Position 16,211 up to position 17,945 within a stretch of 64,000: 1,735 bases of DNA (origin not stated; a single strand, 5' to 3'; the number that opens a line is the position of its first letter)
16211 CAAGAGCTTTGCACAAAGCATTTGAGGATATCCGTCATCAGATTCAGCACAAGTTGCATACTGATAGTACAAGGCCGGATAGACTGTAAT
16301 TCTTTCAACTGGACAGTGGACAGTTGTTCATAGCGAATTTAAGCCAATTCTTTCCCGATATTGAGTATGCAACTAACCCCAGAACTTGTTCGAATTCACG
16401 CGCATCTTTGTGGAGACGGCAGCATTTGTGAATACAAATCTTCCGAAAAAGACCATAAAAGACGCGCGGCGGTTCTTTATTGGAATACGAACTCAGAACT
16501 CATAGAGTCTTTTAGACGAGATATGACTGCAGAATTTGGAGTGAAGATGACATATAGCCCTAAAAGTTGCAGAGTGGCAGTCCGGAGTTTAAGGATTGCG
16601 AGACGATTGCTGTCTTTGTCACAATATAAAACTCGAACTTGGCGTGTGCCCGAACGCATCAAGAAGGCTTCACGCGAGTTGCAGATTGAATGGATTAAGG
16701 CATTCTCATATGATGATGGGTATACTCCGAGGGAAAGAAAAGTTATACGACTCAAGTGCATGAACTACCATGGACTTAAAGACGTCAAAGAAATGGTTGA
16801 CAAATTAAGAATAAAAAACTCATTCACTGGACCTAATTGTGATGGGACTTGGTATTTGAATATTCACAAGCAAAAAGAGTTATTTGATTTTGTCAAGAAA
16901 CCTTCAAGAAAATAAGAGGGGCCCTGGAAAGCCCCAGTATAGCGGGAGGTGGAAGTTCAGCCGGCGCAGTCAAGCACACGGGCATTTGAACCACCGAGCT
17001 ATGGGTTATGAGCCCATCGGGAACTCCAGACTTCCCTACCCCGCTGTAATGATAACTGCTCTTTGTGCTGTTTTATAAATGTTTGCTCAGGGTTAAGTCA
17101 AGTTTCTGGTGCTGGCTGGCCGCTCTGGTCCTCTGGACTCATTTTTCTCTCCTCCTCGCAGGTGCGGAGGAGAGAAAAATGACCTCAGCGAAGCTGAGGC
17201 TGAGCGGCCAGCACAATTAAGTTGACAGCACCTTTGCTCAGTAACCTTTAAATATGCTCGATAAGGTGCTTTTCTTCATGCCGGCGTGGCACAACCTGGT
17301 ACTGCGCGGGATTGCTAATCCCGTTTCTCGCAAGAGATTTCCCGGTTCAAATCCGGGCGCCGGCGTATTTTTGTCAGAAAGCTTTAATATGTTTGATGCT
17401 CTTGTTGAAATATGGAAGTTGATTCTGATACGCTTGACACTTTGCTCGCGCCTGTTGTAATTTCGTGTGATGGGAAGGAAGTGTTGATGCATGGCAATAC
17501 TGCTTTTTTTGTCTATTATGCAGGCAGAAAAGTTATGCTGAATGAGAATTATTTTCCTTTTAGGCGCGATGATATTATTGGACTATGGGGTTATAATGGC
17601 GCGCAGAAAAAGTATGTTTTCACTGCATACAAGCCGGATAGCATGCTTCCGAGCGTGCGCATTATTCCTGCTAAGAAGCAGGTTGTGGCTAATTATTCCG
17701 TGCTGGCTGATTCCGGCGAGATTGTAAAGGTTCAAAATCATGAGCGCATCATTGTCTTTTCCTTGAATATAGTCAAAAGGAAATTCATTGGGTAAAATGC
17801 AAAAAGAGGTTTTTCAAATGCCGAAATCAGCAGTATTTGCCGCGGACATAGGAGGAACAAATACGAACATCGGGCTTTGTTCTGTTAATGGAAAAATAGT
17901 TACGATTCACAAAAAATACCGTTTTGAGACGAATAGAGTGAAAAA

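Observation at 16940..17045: Initiator tRNA-Met interrupted by a 31-nt intron at position 59/60 in a textbook hBHBh' motif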

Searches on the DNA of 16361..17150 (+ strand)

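Call 6: search_rna_families(source=window, start=16850, end=17150, threshold=evalue, max_evalue=10, show_alignments=5)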
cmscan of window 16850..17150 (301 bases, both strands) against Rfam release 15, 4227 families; matches with E-value up to 10: 2.
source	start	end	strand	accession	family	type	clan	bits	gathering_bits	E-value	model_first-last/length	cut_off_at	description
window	16972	17045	-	RF00005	tRNA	Gene; tRNA;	CL00001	18.8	29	0.18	1-71/71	no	tRNA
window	16891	17050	+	RF02257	adapt33_3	Gene; lncRNA;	-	10.4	70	6.3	1-140/140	no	Adaptive response 33 conserved region 3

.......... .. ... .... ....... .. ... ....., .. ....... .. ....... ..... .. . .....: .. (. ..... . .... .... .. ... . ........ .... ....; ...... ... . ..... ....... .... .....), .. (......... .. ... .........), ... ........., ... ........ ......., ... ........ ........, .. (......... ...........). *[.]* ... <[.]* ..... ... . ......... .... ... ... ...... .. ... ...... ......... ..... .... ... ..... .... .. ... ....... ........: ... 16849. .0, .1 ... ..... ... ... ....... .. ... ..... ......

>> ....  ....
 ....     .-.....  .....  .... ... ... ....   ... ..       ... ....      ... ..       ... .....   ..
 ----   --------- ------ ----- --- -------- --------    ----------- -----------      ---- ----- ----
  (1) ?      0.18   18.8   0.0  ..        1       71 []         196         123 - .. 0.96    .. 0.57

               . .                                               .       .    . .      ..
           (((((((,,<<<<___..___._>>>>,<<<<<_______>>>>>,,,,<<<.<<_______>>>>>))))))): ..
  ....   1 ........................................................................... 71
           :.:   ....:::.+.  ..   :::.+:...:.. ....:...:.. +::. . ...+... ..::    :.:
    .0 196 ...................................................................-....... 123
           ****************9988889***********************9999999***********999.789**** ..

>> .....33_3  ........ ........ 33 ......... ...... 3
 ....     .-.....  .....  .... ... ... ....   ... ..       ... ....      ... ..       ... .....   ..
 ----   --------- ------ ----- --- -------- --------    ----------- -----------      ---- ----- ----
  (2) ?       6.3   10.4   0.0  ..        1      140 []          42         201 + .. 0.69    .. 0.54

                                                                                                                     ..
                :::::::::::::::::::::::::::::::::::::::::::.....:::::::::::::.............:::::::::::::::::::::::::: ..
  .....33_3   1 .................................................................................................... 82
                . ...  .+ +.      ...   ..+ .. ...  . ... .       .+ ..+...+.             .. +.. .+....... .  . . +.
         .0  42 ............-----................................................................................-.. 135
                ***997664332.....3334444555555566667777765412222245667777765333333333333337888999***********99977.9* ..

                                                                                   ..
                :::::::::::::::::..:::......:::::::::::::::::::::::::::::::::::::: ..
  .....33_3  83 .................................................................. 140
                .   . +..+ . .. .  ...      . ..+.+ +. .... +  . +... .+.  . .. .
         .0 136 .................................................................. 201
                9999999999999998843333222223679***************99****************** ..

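Call 97: search_rna_families(sources=[L010, L033, L009, L031], threshold=gathering, show_alignments=0)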
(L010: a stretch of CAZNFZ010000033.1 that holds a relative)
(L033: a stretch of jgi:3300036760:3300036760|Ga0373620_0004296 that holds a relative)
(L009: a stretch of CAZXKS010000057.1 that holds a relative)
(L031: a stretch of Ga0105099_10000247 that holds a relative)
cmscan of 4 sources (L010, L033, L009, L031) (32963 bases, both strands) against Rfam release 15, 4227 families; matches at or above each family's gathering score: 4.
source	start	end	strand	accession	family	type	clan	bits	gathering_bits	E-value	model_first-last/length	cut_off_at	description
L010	1811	1894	-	RF00005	tRNA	Gene; tRNA;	CL00001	55.4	29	1.7e-09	1-71/71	no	tRNA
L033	4762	4845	+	RF00005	tRNA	Gene; tRNA;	CL00001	55.4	29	1.7e-09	1-71/71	no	tRNA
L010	1977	2051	+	RF00005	tRNA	Gene; tRNA;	CL00001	55.3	29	1.8e-09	1-71/71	no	tRNA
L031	2902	2985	-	RF00005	tRNA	Gene; tRNA;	CL00001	55.3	29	1.8e-09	1-71/71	no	tRNA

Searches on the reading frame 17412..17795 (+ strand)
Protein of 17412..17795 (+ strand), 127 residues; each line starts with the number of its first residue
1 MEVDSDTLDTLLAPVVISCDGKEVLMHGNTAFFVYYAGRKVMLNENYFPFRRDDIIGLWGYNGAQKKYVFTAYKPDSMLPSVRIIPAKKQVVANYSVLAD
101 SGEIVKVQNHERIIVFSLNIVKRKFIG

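Call 10: search_protein_families(library=pfam, proteins=[window:17412-17795:+])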
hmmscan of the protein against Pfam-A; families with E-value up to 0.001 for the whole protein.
window:17412-17795:+ (127 aa): 0 families

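Call 52: search_protein_families(library=pfam, max_evalue=0.01, proteins=[window:17412-17795:+])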
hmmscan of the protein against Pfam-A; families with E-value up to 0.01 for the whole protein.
window:17412-17795:+ (127 aa): 1 family
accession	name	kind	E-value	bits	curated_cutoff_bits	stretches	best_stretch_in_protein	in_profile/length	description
PF10681.14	Rot1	-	0.0066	16.4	23.2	1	49-92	122-165/209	Chaperone for protein-folding within the ER, fungal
